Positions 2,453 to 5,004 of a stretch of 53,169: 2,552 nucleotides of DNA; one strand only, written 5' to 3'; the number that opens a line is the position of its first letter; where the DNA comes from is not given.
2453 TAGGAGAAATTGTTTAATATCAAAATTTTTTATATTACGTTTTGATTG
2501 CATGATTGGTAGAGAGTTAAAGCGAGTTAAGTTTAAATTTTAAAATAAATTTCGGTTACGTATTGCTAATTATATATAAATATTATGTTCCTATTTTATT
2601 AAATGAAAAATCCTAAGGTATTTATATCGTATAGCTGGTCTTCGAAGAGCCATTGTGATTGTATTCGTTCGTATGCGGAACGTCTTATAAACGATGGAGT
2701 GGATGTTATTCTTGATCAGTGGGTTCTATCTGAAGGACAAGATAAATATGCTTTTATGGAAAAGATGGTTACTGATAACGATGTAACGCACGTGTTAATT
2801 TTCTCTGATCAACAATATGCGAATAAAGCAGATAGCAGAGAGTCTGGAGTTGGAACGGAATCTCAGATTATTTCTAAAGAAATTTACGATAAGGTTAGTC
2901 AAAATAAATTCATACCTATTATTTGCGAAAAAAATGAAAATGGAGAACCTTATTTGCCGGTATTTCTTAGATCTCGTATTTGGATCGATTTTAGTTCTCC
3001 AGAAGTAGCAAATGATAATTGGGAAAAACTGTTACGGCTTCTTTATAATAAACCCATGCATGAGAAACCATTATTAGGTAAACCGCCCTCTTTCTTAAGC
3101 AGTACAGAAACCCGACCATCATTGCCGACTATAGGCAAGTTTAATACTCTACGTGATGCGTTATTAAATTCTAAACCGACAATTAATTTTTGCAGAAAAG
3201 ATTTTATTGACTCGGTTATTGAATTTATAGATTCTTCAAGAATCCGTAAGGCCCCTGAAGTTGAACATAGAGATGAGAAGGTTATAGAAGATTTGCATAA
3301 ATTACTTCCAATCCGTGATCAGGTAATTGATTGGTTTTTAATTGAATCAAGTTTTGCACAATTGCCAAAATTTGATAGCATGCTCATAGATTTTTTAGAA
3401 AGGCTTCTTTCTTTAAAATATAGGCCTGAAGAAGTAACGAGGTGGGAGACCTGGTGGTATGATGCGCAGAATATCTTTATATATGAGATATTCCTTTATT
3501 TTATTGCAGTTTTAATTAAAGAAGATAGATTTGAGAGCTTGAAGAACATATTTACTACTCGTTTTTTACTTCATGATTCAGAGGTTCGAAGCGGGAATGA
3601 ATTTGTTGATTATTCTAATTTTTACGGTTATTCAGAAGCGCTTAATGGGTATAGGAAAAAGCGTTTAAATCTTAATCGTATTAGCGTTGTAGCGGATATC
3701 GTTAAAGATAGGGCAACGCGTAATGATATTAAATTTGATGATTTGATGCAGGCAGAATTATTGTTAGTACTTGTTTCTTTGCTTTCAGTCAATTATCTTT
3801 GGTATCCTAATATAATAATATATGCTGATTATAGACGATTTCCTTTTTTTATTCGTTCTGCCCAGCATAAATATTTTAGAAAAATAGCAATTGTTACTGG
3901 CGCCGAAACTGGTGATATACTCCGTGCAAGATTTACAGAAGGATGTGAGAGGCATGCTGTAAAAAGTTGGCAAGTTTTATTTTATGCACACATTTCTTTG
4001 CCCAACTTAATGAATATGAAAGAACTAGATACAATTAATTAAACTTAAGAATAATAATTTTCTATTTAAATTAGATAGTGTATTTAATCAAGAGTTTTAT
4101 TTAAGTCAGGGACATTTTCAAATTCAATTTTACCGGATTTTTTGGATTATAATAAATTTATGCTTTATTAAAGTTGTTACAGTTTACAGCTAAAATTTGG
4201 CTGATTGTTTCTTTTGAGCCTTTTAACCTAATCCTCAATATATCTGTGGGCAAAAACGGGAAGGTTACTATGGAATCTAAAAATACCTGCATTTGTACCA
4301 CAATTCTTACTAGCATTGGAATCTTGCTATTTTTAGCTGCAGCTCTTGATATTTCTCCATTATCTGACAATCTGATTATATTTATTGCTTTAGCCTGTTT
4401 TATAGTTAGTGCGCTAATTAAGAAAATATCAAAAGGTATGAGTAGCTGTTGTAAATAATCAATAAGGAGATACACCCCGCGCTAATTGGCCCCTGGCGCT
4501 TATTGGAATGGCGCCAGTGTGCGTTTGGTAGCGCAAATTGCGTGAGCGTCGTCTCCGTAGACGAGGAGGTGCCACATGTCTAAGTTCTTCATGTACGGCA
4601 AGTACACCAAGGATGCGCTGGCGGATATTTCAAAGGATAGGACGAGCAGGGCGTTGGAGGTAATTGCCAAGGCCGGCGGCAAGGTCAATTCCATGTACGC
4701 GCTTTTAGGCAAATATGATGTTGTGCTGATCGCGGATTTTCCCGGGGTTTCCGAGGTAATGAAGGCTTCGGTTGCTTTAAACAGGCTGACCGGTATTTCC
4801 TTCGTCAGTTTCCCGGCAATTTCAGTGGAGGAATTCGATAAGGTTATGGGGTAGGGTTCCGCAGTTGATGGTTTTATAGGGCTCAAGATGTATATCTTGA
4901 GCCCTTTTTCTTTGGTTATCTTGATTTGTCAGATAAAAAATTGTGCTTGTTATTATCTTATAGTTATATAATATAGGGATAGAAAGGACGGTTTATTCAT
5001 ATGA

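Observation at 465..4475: AT-rich four-gene island (tandem-HD / TM protein / SEFIR-TIR / mini-TM) after the rrn terminator: candidate undescribed TIR-based immune module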

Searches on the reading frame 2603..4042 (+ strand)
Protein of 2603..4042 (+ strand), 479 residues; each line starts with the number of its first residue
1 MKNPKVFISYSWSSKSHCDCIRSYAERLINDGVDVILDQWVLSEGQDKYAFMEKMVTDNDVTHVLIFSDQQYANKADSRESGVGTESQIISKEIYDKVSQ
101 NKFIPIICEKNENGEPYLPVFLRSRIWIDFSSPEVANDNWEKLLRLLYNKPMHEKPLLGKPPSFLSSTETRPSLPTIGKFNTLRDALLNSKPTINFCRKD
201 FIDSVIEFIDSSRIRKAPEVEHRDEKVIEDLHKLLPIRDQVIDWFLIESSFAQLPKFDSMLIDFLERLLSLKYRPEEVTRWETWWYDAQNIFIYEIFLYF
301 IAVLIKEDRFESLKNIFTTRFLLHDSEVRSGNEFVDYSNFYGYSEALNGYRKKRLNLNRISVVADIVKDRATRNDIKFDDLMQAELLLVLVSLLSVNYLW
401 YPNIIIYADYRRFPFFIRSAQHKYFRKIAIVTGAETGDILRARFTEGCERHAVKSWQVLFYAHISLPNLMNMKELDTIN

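Call 4: search_protein_families(library=pfam, proteins=[window:2603-4042:+], max_evalue=1)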
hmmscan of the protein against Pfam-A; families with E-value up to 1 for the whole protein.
window:2603-4042:+ (479 aa): 3 families
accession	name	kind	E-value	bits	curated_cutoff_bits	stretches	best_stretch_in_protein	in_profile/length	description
PF08357.16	SEFIR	-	1.5e-16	61.5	23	1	4-123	1-120/150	SEFIR domain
PF13676.11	TIR_2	-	2.8e-12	47.6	28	1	6-144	1-122/122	TIR domain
PF11401.13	Tetrabrachion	-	0.0096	16.4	27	1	299-320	11-31/49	Tetrabrachion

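Call 5: search_protein_families(library=padloc, proteins=[window:2603-4042:+], max_evalue=1)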
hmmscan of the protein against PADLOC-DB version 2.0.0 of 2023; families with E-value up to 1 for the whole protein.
window:2603-4042:+ (479 aa): 1 family
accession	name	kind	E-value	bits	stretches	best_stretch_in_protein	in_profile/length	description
PDLC03957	bSEFIR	-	5.5e-104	347.2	1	1-478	35-385/412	-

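Call 6: search_protein_families(library=ncbifam, proteins=[window:2603-4042:+], max_evalue=1)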
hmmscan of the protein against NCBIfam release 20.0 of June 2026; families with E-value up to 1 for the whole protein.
window:2603-4042:+ (479 aa): 1 family
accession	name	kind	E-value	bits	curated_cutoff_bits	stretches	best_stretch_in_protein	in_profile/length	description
NF002340.1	PRK01297.1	equivalog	0.13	11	564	1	43-73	231-261/372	ATP-dependent RNA helicase RhlB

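Call 11: find_homologous_proteins(query=window:2603-4042:+)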
Query window:2603-4042:+ (479 aa): 1807 proteins with E <= 0.001 among 8000 candidates; the best 120 are listed.
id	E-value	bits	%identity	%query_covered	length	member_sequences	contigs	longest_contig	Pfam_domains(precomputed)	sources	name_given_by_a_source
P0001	0.0e+0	1091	100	100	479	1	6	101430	PF08357.17,PF13676.12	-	-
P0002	1.3e-248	843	74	100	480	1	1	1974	PF08357.17,PF13676.12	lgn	-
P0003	3.4e-248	842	74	100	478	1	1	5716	PF08357.17,PF13676.12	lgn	-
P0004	1.4e-243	827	72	100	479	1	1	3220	PF08357.17,PF13676.12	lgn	-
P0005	1.8e-239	813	73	100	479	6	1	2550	PF08357.17,PF13676.12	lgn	-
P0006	1.7e-235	800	71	100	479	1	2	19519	PF08357.17,PF13676.12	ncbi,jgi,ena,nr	ncbi:MAG: TIR domain-containing protein [Candidatus Zapsychrus exili]|nr:TIR domain-containing prote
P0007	2.1e-227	773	69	100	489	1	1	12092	PF08357.17,PF13676.12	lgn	-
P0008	8.4e-221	752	71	94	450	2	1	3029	PF08357.17,PF13676.12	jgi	jgi:hypothetical protein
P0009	1.7e-214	731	64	99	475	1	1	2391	PF08357.17,PF13676.12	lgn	-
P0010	1.9e-210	718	62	100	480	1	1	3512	PF08357.17,PF13676.12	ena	-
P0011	4.7e-205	700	62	100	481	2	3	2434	PF08357.17,PF13676.12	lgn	-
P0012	6.3e-205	699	62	100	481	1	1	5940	PF08357.17,PF13676.12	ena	-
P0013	1.3e-204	698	61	100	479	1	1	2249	PF08357.17,PF13676.12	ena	-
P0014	1.5e-204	698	62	100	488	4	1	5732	PF08357.17,PF13676.12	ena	-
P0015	2.6e-202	691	62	100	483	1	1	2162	PF08357.17,PF13676.12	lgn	-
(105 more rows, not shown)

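Call 15: find_related_loci(query=A1, collection=genome_contigs, flank=10000)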
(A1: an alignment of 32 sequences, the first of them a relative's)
Query A1 (479 aa) in genome_contigs; peptide patterns used: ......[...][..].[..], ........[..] (x = any residue, [..] = any of these).
177 stretches matched a pattern; 169 encode a relative of the query (tblastn E <= 1e-3); the best 80 are kept; 80 distinct loci.
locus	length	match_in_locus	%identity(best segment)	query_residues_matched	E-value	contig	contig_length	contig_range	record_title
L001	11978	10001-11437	71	1-479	0e+0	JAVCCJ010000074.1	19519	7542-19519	MAG: Candidatus Zapsychrus exili isolate MAG_3300035698_1555 Ga0374944_168723, whole genome shotgun sequence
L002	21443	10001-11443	62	1-479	0e+0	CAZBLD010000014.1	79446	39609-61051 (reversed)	MAG TPA_asm: uncultured Planctomycetaceae bacterium isolate binchicken_co376_317 genome assembly, contig: NODE_208_lengt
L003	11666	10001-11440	58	2-478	0e+0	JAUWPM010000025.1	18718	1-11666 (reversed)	MAG: Methanosarcinales archaeon isolate CSMAG_2476 CSMAG_2476_k141_1347291_length_18718_cov_53.8745, whole genome shotgu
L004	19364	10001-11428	60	1-478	0e+0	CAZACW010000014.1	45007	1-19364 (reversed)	MAG TPA_asm: uncultured Planctomycetales bacterium isolate SRP273308_co1_408 genome assembly, contig: NODE_786_length_45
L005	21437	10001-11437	60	2-479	0e+0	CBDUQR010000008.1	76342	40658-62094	MAG TPA_asm: uncultured bacterium isolate SRR21487743_binner23_Refined_16 genome assembly, contig: ERZ25748485.34, whole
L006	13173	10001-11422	51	4-478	1e-163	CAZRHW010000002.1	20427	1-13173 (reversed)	MAG TPA_asm: uncultured Bacteroides sp. isolate SRP214966_co4_424 genome assembly, contig: NODE_2098_length_20427_cov_4.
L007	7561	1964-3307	56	3-450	1e-162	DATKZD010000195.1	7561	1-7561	MAG TPA_asm: Elusimicrobiales bacterium isolate SMAG_U14236 k141_3236122, whole genome shotgun sequence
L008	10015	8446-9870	50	3-478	4e-158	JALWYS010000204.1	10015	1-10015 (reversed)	MAG: Deltaproteobacteria bacterium isolate T2_metabat1_scaf2bin.029 T2_NODE_9063_length_10015_cov_3.595975, whole genome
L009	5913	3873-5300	51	4-479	5e-158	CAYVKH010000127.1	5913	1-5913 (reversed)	MAG TPA_asm: uncultured Opitutaceae bacterium isolate binchicken_co54_442 genome assembly, contig: NODE_25163_length_591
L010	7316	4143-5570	49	3-479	3e-156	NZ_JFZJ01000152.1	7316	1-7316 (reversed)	Rhodomicrobium udaipurense JA643 contig00152, whole genome shotgun sequence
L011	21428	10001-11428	49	3-479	3e-155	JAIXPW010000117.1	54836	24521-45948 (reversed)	MAG: Verrucomicrobiaceae bacterium isolate C1_MAG_00076 C1_MAG_00076_000000000197, whole genome shotgun sequence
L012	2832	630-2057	49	3-479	3e-164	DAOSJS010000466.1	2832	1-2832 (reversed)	MAG TPA_asm: Candidatus Hydrogenedentota bacterium isolate AMR_MDS_1669 NODE_30807_length_2832_cov_3.267195, whole genom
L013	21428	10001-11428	48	3-479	5e-154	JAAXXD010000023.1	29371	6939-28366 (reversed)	MAG: Chlorobaculum sp. isolate W9_Combined_metabat2_063 W9_Combined_metabat2_063_NODE_862, whole genome shotgun sequence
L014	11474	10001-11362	50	3-457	2e-152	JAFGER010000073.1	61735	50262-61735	MAG: Chlorobiaceae bacterium isolate Zod_Metabat.1248 k87_9060336, whole genome shotgun sequence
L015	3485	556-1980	48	3-478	6e-159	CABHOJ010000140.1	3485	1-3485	MAG: uncultured Methylotenera sp. isolate Methylotenera_sp_nbed42b117 genome assembly, contig: NODE_59835_length_3485_co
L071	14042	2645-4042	43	3-479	2e-128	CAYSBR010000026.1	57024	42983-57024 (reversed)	MAG TPA_asm: uncultured Opitutaceae bacterium isolate SRP344714_co1_327 genome assembly, contig: NODE_1216_length_57024_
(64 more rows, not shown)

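Call 23: find_encoding_contigs(protein=P0001, flank=10000)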
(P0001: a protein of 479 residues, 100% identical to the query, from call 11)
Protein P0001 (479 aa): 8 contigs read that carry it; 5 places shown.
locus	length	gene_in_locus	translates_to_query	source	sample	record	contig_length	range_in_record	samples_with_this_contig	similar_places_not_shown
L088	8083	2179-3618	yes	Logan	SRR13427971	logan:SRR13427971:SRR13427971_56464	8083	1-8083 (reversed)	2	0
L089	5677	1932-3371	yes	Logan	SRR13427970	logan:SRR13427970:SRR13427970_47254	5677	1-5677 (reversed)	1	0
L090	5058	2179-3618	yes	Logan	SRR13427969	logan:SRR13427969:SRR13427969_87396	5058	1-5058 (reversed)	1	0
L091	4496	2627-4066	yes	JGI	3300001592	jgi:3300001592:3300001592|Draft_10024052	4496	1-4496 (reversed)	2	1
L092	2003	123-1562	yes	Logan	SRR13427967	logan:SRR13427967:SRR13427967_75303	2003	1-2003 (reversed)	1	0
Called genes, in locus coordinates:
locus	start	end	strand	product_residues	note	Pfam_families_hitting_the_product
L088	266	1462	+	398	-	PF12917:YfbR-like, PF13023:HD_3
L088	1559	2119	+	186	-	-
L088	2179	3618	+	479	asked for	PF08357:SEFIR, PF13676:TIR_2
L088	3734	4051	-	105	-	-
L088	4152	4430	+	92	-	PF08734:GYD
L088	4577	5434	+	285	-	PF12146:Hydrolase_4, PF00561:Abhydrolase_1, PF12697:Abhydrolase_6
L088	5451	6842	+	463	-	PF01590:GAF, PF13185:GAF_2, PF00512:HisKA, PF02518:HATPase_c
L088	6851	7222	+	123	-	PF00072:Response_reg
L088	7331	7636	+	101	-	-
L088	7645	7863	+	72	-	PF11146:DUF2905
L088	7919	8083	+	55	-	?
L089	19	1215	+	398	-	PF12917:YfbR-like, PF13023:HD_3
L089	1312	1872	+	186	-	-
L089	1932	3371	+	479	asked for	PF08357:SEFIR, PF13676:TIR_2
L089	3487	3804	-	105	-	-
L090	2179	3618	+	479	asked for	PF08357:SEFIR, PF13676:TIR_2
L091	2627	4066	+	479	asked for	PF08357:SEFIR, PF13676:TIR_2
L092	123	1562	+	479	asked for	PF08357:SEFIR, PF13676:TIR_2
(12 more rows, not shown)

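Call 27: find_encoding_contigs(protein=P0003, flank=6000)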
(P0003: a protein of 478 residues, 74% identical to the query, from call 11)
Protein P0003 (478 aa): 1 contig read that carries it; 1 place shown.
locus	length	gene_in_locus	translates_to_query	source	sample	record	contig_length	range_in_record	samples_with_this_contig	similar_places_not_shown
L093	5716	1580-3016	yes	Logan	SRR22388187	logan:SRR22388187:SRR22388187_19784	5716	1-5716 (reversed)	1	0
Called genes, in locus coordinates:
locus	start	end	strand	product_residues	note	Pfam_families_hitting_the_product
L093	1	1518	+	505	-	?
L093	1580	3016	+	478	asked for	PF08357:SEFIR, PF13676:TIR_2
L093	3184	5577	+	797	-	PF05729:NACHT, PF20720:nSTAND3 (faint), PF24883:NPHP3_N (faint)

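Call 28: find_encoding_contigs(protein=P0007, flank=10000)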
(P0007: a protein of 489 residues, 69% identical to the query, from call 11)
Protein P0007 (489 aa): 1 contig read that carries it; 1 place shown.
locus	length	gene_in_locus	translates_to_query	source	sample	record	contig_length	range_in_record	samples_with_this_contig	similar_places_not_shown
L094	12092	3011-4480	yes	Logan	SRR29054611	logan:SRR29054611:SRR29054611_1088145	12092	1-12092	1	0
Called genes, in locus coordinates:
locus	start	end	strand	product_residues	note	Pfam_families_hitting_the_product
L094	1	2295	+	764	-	?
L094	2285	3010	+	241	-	PF01863:YgjP-like, PF10263:SprT-like (weak)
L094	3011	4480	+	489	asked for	PF08357:SEFIR, PF13676:TIR_2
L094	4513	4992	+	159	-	-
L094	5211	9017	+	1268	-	-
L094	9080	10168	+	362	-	PF18870:HEPN_RES_NTD1 (weak), PF08808:RES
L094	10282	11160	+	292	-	-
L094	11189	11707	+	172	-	PF00881:Nitroreductase, PF14512:TM1586_NiRdase, PF00881:Nitroreductase, PF14512:TM1586_NiRdase (weak)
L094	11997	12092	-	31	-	?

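Call 39: search_protein_families(library=padloc, proteins=[L093:3184-5577:+, L094:4513-4992:+, L094:5211-9017:+], max_evalue=0.01)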
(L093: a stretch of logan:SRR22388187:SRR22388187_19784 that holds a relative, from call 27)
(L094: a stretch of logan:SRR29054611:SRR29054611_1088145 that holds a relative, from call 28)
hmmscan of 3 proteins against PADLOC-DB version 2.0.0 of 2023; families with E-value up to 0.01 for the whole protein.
L093:3184-5577:+ (797 aa): 5 families
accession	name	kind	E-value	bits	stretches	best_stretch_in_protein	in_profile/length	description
PDLC04135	mad3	-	0.00014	19.5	1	242-438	20-195/374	mads_3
PDLC04140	mad8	-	0.00021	18.9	1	246-383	29-129/314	mads_8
PDLC02497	BrxF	-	0.0013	16.5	0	346-407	8-69/158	BrxF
PDLC02164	Avs2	-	0.0028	13.5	0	448-533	542-625/1504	-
PDLC00394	SduA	-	0.0047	14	1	433-528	54-149/392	DUF4263 domain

L094:4513-4992:+ (159 aa): 0 families

L094:5211-9017:+ (1268 aa): 0 families

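Call 64: search_solved_structures(query=window:2603-4042:+, max_evalue=1, show_alignments=2)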
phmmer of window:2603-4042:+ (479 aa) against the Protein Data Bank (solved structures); distinct sequences matched with E-value up to 1: 2.
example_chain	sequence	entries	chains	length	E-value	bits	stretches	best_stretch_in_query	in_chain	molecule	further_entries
5y8e_A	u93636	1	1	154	2.4e-30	108.8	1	4-158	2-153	Sefir domain protein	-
5y8f_A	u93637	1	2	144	3.6e-28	101.6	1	4-148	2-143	Sefir domain protein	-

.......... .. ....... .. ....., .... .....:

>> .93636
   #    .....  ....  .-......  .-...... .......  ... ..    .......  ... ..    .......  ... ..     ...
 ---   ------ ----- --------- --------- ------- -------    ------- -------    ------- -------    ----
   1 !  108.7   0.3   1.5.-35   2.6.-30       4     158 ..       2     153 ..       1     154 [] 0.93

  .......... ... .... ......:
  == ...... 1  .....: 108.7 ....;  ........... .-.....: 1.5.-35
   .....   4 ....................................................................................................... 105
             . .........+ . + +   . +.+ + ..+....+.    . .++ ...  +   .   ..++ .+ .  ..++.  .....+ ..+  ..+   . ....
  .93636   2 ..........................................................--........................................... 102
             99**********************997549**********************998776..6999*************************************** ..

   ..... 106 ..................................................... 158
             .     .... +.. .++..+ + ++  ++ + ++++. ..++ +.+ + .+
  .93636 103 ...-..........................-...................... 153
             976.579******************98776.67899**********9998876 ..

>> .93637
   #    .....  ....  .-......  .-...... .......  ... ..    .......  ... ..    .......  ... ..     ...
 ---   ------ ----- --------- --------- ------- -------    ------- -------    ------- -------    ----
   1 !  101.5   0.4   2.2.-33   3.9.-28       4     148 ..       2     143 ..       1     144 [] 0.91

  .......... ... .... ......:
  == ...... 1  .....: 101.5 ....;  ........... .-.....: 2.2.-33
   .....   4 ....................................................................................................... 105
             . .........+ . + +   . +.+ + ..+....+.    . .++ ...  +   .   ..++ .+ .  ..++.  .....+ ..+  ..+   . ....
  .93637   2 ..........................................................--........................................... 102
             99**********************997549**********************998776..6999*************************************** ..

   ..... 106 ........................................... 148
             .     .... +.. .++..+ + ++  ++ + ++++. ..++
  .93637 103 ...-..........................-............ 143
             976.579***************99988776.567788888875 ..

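Call 69: search_protein_families(library=pfam, proteins=[L093:1-1518:+], max_evalue=0.01)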
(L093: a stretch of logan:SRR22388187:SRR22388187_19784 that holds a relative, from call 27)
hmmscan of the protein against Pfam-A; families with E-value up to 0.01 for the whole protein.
L093:1-1518:+ (505 aa): 2 families
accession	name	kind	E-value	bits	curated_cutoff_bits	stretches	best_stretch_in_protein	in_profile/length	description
PF11867.13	T1RH-like_C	-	5.8e-136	453.6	26.8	1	3-329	1-328/329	Type I restriction enzyme HindI endonuclease subunit-like, C-terminal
PF00717.28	Peptidase_S24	-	1.2e-07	31.9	23.3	1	394-500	30-115/116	Peptidase S24-like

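Call 84: find_encoding_contigs(protein=P0004, flank=3000)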
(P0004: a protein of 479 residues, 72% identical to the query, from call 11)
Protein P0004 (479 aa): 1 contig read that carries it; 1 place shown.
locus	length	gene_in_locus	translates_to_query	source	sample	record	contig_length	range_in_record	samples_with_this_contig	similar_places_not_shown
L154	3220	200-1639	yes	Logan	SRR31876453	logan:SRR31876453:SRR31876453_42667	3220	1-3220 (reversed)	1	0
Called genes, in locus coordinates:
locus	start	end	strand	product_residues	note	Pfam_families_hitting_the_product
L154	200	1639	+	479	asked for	PF08357:SEFIR, PF13676:TIR_2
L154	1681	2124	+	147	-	PF00293:NUDIX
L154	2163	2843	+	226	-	PF12686:DUF3800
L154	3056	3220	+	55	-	?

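Call 85: find_encoding_contigs(protein=P0005, flank=3000)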
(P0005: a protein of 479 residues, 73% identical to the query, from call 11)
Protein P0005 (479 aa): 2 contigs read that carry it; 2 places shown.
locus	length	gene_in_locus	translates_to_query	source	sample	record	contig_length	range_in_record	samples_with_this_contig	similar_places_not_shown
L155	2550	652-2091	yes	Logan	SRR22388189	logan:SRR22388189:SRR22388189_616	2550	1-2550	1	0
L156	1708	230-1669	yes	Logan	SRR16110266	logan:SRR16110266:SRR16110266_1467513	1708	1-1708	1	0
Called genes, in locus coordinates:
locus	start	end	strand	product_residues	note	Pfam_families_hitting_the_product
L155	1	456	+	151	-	?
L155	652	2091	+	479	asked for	PF08357:SEFIR, PF13676:TIR_2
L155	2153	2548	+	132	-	?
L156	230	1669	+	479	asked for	PF08357:SEFIR, PF13676:TIR_2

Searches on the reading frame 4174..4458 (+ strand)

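Call 4: search_protein_families(library=pfam, proteins=[window:4174-4458:+], max_evalue=1)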
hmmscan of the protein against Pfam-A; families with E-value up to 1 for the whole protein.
window:4174-4458:+ (94 aa): 2 families
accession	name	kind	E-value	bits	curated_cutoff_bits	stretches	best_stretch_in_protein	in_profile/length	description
PF17272.7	DUF5337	-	0.064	13.6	27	1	40-81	20-60/74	Family of unknown function (DUF5337)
PF20990.2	DUF2207_C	-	0.16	12.1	33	1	32-86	132-189/247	Predicted membrane protein (DUF2207) C-terminal domain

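Call 5: search_protein_families(library=padloc, proteins=[window:4174-4458:+], max_evalue=1)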
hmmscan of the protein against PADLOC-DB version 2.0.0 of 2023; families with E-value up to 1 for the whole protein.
window:4174-4458:+ (94 aa): 0 families

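Call 6: search_protein_families(library=ncbifam, proteins=[window:4174-4458:+], max_evalue=1)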
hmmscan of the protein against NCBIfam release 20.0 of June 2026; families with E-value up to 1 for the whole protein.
window:4174-4458:+ (94 aa): 0 families

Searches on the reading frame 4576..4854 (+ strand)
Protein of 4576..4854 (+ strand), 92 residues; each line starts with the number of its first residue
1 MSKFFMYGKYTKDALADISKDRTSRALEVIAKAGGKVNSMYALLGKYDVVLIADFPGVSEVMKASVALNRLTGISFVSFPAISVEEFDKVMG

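Call 4: search_protein_families(library=pfam, proteins=[window:4576-4854:+], max_evalue=1)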
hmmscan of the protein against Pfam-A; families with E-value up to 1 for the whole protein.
window:4576-4854:+ (92 aa): 1 family
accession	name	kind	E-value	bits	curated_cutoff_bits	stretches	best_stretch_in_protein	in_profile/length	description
PF08734.17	GYD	-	1e-15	58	31.4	1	4-90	1-90/91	GYD domain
